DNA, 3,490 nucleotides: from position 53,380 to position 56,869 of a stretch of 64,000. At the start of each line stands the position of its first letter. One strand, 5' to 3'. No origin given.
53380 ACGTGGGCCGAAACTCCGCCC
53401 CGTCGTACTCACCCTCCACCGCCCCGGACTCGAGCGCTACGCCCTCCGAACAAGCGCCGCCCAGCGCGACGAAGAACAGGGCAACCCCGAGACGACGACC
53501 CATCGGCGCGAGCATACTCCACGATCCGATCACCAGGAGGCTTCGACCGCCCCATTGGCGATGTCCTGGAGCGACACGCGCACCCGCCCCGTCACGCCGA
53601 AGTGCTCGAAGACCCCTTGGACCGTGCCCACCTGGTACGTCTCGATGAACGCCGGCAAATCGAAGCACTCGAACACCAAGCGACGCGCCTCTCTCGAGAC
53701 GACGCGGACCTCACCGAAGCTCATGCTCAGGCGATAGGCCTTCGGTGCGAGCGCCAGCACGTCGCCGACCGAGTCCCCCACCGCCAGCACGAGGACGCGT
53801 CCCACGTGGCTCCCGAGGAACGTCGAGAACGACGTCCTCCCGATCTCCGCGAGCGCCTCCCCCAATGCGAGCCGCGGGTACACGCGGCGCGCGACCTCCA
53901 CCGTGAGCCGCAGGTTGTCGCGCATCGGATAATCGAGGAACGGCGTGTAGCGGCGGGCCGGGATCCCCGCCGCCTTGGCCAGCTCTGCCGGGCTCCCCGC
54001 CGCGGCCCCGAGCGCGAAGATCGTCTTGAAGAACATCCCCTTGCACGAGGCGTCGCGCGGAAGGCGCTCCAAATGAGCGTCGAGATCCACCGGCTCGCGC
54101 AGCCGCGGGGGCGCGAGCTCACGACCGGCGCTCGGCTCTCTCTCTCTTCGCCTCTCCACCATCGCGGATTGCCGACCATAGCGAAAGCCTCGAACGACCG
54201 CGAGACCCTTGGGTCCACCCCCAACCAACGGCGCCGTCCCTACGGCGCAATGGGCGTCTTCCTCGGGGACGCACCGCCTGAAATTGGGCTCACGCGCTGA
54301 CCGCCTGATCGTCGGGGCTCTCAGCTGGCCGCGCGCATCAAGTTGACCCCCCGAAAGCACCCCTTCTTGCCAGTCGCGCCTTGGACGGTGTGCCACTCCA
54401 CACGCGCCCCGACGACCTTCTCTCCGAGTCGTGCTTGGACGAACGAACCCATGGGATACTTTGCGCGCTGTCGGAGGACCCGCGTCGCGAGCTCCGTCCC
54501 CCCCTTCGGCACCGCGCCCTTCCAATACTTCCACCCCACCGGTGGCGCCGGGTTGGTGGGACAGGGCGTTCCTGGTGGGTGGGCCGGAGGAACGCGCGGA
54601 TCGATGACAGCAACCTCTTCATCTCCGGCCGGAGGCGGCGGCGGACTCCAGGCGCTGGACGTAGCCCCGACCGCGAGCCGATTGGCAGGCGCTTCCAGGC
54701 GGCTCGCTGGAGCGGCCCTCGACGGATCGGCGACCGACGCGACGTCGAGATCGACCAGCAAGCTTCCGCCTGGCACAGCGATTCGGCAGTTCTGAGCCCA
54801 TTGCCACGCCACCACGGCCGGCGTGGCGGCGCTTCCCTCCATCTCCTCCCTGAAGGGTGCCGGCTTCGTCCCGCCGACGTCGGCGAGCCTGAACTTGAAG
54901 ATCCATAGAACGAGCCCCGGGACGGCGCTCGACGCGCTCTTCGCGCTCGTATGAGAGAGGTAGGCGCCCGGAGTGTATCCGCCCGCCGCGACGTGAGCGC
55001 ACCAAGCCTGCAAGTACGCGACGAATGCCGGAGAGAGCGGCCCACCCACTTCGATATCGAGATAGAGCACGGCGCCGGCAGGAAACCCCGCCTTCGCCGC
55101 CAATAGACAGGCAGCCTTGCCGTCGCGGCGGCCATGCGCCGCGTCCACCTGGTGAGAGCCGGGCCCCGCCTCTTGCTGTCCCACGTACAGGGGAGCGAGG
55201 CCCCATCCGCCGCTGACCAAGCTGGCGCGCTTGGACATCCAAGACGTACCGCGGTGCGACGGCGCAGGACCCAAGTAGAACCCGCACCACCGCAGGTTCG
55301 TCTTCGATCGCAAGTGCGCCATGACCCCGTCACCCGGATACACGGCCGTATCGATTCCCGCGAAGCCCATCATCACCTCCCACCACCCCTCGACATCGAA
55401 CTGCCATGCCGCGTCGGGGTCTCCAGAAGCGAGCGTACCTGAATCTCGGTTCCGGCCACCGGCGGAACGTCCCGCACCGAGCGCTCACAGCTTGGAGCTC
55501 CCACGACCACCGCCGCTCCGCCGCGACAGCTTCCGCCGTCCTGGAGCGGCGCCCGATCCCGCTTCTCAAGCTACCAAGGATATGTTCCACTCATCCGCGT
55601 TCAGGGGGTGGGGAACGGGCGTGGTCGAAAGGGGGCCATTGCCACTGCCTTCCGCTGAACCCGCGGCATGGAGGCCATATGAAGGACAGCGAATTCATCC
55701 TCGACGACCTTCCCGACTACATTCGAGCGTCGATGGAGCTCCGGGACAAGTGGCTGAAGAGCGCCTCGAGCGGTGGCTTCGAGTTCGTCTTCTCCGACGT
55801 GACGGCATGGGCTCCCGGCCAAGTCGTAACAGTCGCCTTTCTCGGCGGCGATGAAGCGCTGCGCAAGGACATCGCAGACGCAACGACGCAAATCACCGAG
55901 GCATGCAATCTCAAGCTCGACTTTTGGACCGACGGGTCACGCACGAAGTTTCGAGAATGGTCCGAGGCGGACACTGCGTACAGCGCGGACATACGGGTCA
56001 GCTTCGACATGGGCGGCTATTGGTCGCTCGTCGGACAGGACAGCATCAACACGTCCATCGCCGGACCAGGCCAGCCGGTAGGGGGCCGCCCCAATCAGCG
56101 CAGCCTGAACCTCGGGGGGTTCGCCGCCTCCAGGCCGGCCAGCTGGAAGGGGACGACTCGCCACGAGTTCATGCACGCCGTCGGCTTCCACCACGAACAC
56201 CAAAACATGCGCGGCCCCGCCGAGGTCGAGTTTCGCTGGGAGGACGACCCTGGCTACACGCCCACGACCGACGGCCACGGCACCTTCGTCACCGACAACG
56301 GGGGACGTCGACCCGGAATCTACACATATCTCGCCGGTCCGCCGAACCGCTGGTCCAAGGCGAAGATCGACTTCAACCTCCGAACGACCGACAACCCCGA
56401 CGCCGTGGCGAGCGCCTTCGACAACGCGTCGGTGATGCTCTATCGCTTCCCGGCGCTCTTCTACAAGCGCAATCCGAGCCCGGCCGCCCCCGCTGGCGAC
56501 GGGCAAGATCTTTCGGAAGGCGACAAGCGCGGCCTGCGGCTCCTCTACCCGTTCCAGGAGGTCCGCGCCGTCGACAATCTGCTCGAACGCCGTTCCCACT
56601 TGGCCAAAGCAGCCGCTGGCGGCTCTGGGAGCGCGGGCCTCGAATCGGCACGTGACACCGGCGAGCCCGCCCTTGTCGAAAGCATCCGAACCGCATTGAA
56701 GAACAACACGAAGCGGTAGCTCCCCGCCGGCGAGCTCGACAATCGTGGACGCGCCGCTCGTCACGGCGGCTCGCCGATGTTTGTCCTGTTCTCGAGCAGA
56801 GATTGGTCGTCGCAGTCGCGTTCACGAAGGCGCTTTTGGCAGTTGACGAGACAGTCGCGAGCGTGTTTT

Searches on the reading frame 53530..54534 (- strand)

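Call 82: search_protein_families(library=pfam, proteins=[window:53530-54534:-], max_evalue=0.001)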
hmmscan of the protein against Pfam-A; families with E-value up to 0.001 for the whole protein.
window:53530-54534:- (334 aa): 1 family
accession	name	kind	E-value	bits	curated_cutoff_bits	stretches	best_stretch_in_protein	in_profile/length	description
PF09536.15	DUF2378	-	1.5e-16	61.2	22.2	1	162-327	6-169/177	Protein of unknown function (DUF2378)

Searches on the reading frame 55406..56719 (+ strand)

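Call 82: search_protein_families(library=pfam, proteins=[window:55406-56719:+], max_evalue=0.001)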
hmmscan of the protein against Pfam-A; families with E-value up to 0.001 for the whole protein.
window:55406-56719:+ (437 aa): 1 family
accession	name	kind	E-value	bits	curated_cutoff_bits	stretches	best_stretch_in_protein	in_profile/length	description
PF01400.30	Astacin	-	4.5e-06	26.9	22.5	0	248-268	79-99/189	Astacin (Peptidase family M12A)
